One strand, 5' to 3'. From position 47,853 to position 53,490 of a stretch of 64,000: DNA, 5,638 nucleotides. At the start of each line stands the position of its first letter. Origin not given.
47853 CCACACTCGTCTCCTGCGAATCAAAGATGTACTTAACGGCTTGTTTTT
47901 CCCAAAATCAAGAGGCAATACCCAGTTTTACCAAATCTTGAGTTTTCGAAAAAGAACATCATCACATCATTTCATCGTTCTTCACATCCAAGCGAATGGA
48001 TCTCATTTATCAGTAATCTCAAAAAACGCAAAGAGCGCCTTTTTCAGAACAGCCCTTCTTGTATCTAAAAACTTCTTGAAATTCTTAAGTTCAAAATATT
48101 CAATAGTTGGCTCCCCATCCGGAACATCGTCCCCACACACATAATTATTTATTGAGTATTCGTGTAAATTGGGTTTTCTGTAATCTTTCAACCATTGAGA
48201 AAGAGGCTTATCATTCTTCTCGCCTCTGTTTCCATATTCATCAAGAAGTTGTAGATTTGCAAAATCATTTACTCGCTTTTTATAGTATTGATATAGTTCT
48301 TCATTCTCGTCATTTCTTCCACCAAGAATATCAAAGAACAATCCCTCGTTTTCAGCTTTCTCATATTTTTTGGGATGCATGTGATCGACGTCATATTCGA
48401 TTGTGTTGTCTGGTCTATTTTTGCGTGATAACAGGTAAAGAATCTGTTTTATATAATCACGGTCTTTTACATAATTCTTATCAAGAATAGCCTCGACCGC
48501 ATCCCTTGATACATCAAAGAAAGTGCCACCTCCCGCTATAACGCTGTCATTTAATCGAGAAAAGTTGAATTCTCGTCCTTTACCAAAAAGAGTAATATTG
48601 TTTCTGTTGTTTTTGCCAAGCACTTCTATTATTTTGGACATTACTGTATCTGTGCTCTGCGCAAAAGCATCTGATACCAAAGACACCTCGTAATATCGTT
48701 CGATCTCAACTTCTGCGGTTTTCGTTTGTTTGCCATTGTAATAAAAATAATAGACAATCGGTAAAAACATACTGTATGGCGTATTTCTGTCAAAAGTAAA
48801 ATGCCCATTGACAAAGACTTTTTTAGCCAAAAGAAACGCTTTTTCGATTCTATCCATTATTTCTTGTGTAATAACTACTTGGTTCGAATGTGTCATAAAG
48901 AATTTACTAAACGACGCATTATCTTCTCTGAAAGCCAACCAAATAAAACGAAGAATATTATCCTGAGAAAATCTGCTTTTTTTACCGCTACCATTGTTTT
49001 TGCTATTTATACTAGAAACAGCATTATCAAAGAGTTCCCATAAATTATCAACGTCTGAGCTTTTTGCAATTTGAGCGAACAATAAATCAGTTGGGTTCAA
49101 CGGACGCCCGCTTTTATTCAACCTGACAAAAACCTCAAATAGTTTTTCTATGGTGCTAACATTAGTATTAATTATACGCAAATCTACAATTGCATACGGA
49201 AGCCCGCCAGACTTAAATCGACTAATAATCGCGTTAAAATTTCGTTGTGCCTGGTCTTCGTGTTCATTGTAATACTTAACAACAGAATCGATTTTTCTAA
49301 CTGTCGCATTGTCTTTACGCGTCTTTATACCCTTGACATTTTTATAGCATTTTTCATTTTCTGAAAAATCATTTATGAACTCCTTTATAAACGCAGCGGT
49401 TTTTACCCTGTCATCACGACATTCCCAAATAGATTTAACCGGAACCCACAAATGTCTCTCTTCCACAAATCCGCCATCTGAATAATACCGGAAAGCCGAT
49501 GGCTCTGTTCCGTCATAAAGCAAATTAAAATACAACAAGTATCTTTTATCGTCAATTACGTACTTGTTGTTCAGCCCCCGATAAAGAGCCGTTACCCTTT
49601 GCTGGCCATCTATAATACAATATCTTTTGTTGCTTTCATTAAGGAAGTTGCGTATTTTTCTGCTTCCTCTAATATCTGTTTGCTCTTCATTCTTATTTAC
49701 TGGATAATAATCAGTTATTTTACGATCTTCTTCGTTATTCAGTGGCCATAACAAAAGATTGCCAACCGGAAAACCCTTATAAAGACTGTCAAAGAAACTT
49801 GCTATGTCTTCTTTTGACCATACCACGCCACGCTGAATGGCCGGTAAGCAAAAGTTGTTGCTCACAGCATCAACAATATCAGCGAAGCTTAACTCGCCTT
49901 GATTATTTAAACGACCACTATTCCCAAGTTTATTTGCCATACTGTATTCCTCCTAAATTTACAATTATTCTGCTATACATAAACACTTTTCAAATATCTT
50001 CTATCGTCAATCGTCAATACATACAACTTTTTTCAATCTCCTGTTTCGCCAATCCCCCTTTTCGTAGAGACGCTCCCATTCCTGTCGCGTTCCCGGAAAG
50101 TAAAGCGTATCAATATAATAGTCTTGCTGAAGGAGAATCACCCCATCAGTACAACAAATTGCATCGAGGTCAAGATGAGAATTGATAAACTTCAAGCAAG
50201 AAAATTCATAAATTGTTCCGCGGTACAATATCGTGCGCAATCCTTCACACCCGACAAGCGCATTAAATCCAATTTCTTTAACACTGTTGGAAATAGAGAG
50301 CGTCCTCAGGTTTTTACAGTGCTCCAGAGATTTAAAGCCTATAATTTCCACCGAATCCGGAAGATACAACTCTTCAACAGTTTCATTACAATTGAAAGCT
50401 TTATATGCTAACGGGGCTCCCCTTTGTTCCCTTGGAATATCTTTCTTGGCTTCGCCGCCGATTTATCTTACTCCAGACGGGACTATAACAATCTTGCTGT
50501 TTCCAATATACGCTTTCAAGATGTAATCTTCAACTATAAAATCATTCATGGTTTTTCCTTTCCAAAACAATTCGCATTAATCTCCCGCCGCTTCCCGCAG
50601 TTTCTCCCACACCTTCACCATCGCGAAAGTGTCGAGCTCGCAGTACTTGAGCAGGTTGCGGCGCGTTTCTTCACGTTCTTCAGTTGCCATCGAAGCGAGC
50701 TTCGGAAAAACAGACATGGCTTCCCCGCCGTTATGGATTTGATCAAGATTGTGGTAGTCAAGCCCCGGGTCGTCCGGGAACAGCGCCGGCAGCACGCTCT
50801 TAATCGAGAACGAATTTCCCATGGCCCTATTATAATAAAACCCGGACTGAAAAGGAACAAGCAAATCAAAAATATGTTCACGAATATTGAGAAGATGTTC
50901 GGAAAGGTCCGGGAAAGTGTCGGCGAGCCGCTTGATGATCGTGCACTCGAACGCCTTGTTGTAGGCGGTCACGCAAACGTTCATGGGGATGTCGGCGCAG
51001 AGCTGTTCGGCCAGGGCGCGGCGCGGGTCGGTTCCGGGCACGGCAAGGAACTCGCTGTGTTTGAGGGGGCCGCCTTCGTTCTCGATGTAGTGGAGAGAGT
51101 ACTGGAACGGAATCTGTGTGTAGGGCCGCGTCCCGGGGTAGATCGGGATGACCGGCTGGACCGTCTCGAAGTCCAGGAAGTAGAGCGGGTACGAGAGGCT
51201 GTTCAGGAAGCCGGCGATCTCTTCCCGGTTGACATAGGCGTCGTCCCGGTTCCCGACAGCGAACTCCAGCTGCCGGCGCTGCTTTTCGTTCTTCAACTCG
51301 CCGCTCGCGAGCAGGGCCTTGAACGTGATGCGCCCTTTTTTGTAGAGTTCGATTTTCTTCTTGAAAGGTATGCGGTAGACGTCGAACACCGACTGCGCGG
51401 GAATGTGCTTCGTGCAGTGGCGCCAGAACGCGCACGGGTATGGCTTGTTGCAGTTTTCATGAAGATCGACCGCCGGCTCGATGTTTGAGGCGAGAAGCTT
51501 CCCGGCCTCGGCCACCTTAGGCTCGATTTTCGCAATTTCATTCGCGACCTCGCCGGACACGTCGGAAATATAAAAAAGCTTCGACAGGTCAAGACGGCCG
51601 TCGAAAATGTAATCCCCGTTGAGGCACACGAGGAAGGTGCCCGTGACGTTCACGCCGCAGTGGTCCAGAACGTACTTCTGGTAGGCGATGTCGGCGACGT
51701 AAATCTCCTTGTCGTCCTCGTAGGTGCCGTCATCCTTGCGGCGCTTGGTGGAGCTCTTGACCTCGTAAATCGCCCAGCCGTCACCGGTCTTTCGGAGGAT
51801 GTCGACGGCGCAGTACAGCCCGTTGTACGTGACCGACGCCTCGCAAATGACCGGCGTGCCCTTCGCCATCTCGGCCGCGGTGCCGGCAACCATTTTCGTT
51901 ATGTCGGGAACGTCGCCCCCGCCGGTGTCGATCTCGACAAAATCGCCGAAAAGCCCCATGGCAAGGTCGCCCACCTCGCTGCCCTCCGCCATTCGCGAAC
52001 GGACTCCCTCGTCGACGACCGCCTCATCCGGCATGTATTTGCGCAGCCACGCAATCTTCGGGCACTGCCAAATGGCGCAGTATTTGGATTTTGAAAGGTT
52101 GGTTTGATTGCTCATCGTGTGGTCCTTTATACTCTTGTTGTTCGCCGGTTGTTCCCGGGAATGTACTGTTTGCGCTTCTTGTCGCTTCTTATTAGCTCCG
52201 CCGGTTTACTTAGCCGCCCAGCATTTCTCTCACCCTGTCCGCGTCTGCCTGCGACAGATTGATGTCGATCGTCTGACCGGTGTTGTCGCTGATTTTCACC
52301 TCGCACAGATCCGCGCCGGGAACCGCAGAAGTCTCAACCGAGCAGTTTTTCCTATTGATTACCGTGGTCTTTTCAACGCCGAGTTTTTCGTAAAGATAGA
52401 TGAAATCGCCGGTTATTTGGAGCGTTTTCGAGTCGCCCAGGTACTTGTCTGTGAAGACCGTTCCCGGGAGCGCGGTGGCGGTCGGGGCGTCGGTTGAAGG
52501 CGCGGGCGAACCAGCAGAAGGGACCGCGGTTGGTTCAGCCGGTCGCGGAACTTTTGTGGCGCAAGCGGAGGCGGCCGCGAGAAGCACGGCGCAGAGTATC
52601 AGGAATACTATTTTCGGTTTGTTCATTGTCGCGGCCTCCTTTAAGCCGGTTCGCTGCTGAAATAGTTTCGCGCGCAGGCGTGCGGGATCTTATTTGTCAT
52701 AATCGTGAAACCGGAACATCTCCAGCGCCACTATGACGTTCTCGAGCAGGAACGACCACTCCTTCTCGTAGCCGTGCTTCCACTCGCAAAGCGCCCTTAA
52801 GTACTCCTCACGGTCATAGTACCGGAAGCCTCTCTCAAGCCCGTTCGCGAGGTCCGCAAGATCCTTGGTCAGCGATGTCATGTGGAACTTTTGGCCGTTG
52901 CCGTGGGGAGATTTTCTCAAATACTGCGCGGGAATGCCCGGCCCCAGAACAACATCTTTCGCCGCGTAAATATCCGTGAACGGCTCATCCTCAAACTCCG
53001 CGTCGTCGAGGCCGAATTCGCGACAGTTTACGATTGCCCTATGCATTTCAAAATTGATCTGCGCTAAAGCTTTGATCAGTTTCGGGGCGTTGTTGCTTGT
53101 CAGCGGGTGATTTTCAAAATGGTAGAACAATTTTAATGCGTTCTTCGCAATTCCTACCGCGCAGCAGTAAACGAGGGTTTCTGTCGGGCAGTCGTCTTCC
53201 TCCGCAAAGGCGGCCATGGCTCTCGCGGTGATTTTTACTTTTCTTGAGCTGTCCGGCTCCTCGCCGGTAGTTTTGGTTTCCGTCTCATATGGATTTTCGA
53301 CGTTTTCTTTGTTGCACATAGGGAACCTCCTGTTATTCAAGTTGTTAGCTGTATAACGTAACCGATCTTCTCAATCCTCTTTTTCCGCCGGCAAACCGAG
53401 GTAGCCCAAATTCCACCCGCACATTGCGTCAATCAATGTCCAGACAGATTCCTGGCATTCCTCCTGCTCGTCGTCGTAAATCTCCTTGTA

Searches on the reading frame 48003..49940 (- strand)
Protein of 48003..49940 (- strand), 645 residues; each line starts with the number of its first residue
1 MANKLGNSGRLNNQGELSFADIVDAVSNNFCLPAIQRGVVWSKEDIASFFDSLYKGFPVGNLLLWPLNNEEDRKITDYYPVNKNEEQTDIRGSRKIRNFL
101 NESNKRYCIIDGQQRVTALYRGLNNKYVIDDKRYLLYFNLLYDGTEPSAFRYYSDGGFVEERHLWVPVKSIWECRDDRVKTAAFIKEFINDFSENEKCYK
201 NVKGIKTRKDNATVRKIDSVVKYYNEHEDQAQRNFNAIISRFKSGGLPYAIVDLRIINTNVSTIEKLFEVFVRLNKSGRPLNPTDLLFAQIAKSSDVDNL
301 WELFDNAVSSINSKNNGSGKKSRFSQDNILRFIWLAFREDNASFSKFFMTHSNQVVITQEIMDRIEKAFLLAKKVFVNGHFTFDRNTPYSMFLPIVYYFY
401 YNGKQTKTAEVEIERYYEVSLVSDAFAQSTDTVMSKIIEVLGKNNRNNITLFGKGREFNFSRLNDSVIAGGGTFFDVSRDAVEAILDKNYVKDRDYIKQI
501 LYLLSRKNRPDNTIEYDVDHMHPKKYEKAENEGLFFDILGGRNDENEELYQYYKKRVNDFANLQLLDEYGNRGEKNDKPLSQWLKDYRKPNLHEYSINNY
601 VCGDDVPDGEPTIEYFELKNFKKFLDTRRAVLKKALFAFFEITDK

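Call 21: search_protein_families(library=pfam, proteins=[window:48003-49940:-], max_evalue=0.001)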
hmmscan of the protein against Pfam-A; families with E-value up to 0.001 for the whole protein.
window:48003-49940:- (645 aa): 2 families
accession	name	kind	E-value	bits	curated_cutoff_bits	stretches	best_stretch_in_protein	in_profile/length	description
PF03235.19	GmrSD_N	-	5.9e-29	102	33.2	1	21-291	3-198/199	GmrSD restriction endonuclease, N-terminal domain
PF07510.16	GmrSD_C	-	5.7e-06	26.7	23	1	488-602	15-118/138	GmrSD restriction endonucleases, C-terminal domain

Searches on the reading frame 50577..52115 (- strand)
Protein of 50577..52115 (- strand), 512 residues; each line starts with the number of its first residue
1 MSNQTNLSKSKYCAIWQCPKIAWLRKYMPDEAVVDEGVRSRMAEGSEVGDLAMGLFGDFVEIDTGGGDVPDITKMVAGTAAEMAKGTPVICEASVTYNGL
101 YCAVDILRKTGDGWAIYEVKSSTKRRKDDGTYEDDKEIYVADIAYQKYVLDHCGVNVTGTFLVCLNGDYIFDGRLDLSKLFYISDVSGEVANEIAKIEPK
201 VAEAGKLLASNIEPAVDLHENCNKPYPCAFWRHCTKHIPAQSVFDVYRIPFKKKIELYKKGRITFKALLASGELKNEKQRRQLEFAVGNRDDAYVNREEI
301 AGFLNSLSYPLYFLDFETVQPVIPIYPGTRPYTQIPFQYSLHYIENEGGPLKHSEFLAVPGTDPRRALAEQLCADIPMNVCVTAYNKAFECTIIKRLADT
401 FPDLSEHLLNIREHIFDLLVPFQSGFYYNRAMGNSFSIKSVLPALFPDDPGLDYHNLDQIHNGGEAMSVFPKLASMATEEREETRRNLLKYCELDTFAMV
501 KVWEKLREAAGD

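Call 21: search_protein_families(library=pfam, proteins=[window:50577-52115:-], max_evalue=0.001)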
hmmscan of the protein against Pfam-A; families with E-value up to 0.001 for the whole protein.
window:50577-52115:- (512 aa): 1 family
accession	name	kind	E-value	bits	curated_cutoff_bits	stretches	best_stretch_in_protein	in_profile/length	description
PF11074.14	DUF2779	-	3.2e-43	147.4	23.3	1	312-437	1-126/126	Domain of unknown function(DUF2779)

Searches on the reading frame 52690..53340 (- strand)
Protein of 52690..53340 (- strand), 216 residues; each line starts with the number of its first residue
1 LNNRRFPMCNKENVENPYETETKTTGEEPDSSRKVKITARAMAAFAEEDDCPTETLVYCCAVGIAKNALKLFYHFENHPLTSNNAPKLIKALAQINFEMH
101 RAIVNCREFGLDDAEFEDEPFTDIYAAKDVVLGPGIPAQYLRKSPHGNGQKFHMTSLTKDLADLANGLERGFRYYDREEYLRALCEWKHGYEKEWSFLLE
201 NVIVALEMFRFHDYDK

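Call 21: search_protein_families(library=pfam, proteins=[window:52690-53340:-], max_evalue=0.001)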
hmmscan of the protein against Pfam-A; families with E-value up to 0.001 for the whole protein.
window:52690-53340:- (216 aa): 1 family
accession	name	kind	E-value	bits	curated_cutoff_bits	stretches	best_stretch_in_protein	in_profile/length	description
PF16702.10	DUF5063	-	2e-05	25.5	27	1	152-212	105-167/167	Domain of unknown function (DUF5063)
